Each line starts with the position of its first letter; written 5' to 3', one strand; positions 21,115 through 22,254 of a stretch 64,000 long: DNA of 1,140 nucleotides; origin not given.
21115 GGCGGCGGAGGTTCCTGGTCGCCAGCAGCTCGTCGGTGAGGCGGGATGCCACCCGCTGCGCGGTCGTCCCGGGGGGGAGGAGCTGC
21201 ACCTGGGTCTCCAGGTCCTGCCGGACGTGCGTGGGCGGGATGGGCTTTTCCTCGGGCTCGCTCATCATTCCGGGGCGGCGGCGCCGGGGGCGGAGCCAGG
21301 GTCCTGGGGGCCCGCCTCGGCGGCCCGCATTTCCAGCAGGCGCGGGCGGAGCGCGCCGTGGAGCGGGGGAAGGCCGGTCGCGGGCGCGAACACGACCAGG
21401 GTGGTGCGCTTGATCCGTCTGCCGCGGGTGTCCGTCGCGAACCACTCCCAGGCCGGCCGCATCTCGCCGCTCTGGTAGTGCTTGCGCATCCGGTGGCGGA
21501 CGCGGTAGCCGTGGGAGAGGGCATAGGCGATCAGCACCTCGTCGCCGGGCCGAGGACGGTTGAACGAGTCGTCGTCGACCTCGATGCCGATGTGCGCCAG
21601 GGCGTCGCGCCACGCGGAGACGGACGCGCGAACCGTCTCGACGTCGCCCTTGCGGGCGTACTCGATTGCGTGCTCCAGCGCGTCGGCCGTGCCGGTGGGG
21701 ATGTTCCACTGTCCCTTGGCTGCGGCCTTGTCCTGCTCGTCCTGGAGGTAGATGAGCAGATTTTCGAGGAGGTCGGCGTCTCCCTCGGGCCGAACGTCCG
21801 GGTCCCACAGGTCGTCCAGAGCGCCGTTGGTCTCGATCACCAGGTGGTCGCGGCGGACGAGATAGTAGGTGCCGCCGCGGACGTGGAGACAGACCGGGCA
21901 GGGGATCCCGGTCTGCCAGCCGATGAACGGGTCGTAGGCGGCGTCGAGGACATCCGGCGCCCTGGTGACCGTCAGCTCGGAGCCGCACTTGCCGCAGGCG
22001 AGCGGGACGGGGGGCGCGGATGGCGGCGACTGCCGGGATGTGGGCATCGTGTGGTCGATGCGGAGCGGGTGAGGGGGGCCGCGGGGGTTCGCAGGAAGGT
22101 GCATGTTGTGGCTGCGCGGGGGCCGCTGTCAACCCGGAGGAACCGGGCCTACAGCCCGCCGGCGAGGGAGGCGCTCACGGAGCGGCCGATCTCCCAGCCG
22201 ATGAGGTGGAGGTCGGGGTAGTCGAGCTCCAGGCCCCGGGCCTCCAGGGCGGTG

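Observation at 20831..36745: A 15.9-kb run of about 29 minus-strand genes with chained start-stop overlaps and no visible mobility or replication genes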

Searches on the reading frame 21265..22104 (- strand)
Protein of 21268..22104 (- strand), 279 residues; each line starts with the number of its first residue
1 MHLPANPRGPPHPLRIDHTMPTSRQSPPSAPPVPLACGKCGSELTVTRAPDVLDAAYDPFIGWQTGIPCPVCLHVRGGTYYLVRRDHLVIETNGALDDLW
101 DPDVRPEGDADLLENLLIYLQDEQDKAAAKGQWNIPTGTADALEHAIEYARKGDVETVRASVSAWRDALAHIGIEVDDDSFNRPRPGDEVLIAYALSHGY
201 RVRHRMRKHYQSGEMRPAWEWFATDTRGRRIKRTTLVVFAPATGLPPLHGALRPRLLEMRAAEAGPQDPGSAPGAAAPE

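Call 95: search_protein_representatives(protein=window:21268-22104:-)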
Query: 279 residues. Proteins with E-value up to 0.001 (for the whole library): 3; up to 1e-10: 2; up to 1e-30: 1. The best 3 are listed.
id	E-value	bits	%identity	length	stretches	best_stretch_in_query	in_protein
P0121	2.6e-176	601.6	100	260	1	20-279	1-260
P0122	8.3e-15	71.5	39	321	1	31-222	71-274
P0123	1.9e-06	44.0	32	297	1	28-183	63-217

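Call 96: find_encoding_contigs(protein=window:21265-22047:-, flank=10000, max_places=4)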
Protein window:21265-22047:- (260 aa): no gene with exactly this product is on record in the collection.

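Call 98: find_encoding_contigs(protein=P0122, flank=10000, max_places=4)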
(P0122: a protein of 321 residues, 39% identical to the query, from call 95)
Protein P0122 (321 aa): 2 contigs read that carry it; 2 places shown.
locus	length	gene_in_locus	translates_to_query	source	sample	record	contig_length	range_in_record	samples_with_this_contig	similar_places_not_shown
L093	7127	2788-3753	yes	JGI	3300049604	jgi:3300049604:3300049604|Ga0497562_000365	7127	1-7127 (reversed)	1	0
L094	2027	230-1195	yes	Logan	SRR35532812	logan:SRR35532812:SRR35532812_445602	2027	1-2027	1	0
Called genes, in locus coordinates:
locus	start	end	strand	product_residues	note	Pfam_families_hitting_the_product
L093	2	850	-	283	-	?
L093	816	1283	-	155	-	PF07022:Phage_CI_repr (weak), PF01381:HTH_3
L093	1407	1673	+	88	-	-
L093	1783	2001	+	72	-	-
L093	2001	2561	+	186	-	-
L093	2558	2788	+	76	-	-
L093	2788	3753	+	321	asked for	-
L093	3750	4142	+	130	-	-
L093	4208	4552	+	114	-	-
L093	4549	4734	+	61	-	-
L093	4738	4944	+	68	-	-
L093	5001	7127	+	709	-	?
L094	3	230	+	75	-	?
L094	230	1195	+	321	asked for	-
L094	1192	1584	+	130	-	-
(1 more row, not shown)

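Call 100: search_protein_families(library=pfam, max_evalue=0.001, proteins=[L093:5001-7127:+, L093:5-850:-, L093:2001-2558:+, L093:3750-4139:+, L093:4208-4549:+])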
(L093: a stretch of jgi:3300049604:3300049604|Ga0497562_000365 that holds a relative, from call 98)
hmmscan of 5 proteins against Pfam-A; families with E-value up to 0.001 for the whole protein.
L093:5001-7127:+ (709 aa): 2 families
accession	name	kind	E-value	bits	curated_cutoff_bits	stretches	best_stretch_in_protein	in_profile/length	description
PF02195.25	ParB_N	-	2.2e-10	40.9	26.3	1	103-171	25-94/95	ParB N-terminal domain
PF17762.8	HTH_ParB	-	2.5e-09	37.6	22.6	1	174-233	1-57/102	ParB HTH domain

L093:5-850:- (282 aa): 2 families
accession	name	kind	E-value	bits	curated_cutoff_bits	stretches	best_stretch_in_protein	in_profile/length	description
PF13424.12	TPR_12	-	2.2e-09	37.8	30.1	2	205-272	3-72/77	Tetratricopeptide repeat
PF07719.23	TPR_2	-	4e-06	27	27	0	246-272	2-28/34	Tetratricopeptide repeat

L093:2001-2558:+ (186 aa): 0 families

L093:3750-4139:+ (130 aa): 0 families

L093:4208-4549:+ (114 aa): 0 families
